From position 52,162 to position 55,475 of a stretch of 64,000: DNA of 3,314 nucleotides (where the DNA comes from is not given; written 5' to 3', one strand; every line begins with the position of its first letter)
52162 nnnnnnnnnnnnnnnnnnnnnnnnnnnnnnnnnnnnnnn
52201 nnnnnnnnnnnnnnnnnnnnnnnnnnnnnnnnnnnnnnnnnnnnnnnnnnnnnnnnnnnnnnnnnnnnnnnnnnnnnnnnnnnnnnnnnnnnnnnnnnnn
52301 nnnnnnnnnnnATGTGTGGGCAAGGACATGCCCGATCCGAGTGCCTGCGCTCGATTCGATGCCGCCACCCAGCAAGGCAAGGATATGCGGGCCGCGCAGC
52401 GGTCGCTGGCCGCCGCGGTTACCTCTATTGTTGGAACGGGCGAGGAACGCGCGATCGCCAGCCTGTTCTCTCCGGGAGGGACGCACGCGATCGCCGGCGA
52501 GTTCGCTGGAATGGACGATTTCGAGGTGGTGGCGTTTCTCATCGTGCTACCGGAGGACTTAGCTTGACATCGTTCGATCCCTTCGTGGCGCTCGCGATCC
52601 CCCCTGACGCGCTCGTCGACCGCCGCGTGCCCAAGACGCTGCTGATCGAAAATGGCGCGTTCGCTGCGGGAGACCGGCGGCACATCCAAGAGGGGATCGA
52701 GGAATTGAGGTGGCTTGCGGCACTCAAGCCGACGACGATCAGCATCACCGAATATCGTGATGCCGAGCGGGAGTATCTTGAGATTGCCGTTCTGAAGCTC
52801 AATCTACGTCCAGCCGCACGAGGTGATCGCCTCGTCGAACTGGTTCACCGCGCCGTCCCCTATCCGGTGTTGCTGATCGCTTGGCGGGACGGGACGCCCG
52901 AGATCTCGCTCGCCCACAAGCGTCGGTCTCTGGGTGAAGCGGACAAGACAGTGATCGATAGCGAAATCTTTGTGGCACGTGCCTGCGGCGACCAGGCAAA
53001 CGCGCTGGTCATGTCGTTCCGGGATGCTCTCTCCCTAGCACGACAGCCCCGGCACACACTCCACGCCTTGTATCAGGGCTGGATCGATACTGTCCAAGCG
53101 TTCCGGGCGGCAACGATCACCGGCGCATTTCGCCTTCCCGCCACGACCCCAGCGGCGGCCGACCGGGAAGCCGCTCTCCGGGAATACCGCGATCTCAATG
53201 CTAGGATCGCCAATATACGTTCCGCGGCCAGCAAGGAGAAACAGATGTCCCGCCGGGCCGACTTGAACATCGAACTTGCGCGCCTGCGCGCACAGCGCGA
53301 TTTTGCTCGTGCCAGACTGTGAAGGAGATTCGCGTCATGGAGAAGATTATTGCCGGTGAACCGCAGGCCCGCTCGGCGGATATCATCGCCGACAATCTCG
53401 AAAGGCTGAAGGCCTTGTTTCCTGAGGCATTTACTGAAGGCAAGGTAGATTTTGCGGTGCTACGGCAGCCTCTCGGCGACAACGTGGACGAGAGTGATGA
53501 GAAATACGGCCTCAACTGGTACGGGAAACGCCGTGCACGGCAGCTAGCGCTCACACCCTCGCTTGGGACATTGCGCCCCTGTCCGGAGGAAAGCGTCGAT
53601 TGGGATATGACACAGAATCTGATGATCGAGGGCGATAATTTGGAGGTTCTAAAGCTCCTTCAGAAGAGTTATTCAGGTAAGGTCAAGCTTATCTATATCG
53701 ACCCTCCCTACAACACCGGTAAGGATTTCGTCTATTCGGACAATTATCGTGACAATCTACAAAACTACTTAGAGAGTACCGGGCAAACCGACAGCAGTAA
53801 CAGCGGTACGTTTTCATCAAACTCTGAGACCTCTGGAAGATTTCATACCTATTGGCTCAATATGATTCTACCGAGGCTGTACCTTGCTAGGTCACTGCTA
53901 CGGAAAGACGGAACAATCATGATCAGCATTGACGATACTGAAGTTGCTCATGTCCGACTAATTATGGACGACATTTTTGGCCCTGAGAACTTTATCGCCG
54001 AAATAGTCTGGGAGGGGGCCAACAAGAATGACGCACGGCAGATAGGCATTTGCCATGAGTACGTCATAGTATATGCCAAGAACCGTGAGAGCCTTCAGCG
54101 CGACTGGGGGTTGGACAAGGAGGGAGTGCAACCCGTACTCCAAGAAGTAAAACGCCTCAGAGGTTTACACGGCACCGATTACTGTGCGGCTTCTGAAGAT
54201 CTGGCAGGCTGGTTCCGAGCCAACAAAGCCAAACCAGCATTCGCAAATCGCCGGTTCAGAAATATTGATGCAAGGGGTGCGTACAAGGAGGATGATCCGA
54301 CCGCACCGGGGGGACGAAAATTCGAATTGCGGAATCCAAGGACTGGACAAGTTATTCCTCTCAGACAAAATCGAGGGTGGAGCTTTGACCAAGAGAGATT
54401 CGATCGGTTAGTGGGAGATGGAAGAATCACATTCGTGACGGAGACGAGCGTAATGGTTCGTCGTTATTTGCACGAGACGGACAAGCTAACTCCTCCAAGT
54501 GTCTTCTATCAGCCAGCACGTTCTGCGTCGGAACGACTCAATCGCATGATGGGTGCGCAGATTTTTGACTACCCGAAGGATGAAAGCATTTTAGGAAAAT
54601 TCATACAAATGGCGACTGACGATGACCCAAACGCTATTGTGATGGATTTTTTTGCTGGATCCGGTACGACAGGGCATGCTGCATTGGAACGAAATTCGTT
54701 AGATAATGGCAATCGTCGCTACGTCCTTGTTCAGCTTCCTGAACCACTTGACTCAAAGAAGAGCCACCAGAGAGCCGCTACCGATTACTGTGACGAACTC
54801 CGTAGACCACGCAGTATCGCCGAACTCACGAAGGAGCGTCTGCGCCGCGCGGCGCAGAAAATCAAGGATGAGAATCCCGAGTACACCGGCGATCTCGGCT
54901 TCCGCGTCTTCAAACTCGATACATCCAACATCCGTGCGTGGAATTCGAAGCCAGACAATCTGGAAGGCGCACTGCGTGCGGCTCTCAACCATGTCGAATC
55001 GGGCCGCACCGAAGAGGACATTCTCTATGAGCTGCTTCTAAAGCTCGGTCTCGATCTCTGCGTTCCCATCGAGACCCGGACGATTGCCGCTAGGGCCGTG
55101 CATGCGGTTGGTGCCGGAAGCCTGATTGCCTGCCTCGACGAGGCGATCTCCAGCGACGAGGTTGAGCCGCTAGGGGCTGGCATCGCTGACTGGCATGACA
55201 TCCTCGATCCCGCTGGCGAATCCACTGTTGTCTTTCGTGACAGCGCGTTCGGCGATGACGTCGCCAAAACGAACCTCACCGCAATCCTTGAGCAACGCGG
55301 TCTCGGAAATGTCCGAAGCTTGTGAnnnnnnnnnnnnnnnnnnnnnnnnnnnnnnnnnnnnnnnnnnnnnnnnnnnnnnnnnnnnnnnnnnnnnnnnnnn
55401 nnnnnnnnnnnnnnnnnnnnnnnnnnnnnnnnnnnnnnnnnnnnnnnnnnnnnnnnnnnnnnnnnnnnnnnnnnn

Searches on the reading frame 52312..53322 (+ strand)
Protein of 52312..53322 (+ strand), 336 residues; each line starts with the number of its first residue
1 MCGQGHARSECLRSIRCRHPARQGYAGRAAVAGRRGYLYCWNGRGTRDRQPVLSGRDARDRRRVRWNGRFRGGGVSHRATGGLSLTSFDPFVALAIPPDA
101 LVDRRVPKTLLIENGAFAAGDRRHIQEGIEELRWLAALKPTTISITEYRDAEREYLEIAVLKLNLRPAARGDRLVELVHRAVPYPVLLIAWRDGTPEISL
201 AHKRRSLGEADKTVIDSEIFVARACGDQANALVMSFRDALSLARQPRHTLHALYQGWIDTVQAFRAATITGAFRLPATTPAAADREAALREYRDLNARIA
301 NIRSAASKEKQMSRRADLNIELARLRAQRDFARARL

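Call 6: search_protein_families(library=pfam, proteins=[window:52312-53322:+], max_evalue=0.01)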
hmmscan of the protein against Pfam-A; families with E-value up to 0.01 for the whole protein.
window:52312-53322:+ (336 aa): 1 family
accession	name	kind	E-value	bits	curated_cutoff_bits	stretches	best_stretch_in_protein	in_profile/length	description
PF14335.11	DUF4391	-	8.9e-62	209.5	29.9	1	94-328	1-231/232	Domain of unknown function (DUF4391)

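Call 9: search_protein_families(library=padloc, proteins=[window:52312-53322:+], max_evalue=0.001)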
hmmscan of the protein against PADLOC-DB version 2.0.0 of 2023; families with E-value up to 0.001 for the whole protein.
window:52312-53322:+ (336 aa): 0 families

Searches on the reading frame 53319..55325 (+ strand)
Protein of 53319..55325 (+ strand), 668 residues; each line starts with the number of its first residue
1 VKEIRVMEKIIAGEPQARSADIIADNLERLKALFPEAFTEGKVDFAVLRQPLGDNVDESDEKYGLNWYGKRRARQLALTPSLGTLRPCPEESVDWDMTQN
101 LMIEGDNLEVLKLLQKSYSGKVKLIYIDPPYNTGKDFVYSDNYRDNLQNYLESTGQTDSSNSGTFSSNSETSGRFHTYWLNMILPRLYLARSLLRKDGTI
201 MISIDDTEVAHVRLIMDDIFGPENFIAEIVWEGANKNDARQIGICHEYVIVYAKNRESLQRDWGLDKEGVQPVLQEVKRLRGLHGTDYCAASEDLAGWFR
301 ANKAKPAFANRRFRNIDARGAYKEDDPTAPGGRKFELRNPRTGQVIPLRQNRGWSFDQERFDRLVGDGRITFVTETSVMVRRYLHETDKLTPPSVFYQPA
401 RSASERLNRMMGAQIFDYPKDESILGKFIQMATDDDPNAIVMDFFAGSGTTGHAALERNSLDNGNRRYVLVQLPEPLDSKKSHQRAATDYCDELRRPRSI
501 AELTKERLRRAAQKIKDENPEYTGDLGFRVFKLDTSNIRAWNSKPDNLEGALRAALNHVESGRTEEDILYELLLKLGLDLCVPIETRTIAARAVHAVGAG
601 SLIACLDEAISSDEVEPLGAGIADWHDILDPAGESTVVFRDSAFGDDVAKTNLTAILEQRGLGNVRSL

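Call 6: search_protein_families(library=pfam, proteins=[window:53319-55325:+], max_evalue=0.01)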
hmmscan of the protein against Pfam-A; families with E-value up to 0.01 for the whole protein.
window:53319-55325:+ (668 aa): 3 families
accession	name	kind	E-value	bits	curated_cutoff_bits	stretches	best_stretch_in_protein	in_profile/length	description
PF01555.25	N6_N4_Mtase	-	2e-27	97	26.7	1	122-459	1-203/221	DNA methylase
PF03602.21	Cons_hypoth95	-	9.8e-05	22.5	24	0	112-135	103-127/182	Conserved hypothetical protein 95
PF02086.21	MethyltransfD12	-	0.0094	16.1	22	0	42-158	107-217/253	D12 class N6 adenine-specific DNA methyltransferase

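Call 9: search_protein_families(library=padloc, proteins=[window:53319-55325:+], max_evalue=0.001)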
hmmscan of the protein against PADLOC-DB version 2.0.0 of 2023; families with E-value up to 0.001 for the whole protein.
window:53319-55325:+ (668 aa): 29 families (the best 25 are shown)
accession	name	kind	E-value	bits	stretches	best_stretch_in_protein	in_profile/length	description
PDLC03634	MTase_III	-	1e-208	693.2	1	15-667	5-620/621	Type III methyltransferase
PDLC03641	MTase_III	-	9.4e-102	339.6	1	25-537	17-501/657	Type III methyltransferase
PDLC03637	MTase_III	-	3.1e-85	284.8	2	18-260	42-269/513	Type III methyltransferase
PDLC03644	MTase_III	-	2.4e-80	268.8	1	65-478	4-386/542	Type III methyltransferase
PDLC03640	MTase_III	-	1e-65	220.4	1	91-473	35-431/654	Type III methyltransferase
PDLC03642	MTase_III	-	9.2e-52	174.4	3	309-472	232-396/528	Type III methyltransferase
PDLC03636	MTase_III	-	3.3e-47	159.5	3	175-258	92-177/575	Type III methyltransferase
PDLC03639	MTase_III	-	3.3e-38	129.4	2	98-257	86-224/639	Type III methyltransferase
PDLC03635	MTase_III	-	6.6e-37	125.5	3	176-258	265-354/708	Type III methyltransferase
PDLC03646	MTase_III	-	1.8e-33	113.5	2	176-483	518-834/1057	Type III methyltransferase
PDLC03354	MTase_II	-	2.1e-31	107.4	2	99-258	55-210/425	Type II methyltransferase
PDLC03278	MTase_II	-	9e-30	102.4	2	164-256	32-123/390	Type II methyltransferase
PDLC03643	MTase_III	-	1.2e-29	101.7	2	314-476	92-269/465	Type III methyltransferase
PDLC03638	MTase_III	-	4.6e-29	99.3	3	177-247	429-501/816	Type III methyltransferase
PDLC03300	MTase_II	-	7.3e-27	92.2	2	98-258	10-166/302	Type II methyltransferase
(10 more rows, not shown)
